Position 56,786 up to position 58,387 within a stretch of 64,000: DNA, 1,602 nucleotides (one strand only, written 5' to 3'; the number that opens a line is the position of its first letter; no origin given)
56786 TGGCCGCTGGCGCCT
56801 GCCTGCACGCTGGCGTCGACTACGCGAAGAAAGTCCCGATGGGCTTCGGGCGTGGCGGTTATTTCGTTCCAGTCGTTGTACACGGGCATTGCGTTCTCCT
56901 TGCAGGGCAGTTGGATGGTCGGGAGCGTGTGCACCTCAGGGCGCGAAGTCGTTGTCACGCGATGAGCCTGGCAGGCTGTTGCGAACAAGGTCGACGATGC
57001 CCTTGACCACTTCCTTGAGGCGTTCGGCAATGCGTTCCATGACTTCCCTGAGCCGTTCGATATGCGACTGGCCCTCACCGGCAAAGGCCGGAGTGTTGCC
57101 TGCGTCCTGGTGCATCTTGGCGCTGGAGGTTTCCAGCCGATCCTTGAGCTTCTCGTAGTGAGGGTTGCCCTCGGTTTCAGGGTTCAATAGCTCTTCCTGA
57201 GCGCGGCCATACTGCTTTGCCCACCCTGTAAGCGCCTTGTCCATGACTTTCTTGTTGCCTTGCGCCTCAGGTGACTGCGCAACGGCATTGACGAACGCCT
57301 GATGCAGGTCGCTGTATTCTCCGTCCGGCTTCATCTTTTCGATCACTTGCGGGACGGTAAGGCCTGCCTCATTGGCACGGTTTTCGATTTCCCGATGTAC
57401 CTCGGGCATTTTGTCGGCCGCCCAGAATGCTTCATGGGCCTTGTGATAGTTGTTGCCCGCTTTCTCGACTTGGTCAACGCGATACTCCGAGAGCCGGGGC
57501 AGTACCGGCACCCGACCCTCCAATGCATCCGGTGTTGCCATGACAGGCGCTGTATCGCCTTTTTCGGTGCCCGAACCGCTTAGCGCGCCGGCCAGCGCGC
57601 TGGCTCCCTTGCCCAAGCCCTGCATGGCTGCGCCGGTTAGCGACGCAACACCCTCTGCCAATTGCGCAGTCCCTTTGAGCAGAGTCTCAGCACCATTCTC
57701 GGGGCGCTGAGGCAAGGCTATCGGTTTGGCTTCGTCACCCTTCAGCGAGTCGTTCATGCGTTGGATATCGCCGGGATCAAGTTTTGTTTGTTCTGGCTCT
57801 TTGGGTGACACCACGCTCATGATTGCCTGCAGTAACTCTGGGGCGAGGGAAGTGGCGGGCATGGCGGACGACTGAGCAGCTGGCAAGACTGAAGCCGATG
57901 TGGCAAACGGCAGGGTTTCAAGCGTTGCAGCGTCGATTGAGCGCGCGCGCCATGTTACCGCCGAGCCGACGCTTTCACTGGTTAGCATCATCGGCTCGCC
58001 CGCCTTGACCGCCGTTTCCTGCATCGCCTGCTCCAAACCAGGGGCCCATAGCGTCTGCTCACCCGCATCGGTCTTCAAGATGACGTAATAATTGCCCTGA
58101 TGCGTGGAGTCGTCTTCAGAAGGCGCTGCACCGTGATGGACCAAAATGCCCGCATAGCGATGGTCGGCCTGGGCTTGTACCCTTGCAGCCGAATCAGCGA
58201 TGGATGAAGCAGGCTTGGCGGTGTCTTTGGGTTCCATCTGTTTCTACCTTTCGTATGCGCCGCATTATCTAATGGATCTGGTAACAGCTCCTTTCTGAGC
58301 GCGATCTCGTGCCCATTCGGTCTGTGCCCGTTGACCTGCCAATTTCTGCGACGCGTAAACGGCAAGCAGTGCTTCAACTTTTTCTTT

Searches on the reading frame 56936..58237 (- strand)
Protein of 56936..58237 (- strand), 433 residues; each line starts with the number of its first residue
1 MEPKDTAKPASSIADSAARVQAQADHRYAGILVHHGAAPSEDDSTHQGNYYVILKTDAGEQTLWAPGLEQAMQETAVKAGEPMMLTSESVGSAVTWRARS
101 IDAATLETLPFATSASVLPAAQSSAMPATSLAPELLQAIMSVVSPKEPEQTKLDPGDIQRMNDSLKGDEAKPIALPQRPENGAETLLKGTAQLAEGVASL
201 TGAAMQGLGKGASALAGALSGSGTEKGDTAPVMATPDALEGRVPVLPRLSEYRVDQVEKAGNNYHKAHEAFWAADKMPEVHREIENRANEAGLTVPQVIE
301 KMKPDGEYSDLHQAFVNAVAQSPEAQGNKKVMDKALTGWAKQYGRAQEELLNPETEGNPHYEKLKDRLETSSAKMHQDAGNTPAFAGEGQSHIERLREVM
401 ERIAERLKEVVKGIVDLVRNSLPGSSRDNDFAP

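Call 8: search_protein_families(library=pfam, proteins=[window:56936-58237:-], max_evalue=0.01)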
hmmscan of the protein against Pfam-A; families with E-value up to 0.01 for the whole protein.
window:56936-58237:- (433 aa): 0 families

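Call 30: search_protein_families(library=ncbifam, proteins=[window:56936-58237:-], max_evalue=0.1)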
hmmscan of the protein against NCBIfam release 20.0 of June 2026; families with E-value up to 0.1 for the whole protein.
window:56936-58237:- (433 aa): 1 family
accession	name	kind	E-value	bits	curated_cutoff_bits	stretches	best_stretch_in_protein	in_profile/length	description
NF041450.1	MobP1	subfamily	0.0016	17.8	200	1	5-85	207-291/321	MobP1 family relaxase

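Call 73: search_protein_families(library=pfam, proteins=[window:56936-58237:-], max_evalue=10)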
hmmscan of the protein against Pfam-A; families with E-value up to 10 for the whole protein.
window:56936-58237:- (433 aa): 3 families
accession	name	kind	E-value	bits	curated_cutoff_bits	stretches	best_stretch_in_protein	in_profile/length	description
PF02061.21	Lambda_CIII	-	0.088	13.3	25.7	1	400-418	18-36/42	Lambda Phage CIII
PF19693.4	PSMdelta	-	0.12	12.5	25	1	409-418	9-18/22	Phenol-soluble modulin delta protein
PF16473.11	Rv2179c-like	-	0.13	12.4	27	1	311-403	33-121/177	3'-5' exoribonuclease Rv2179c-like domain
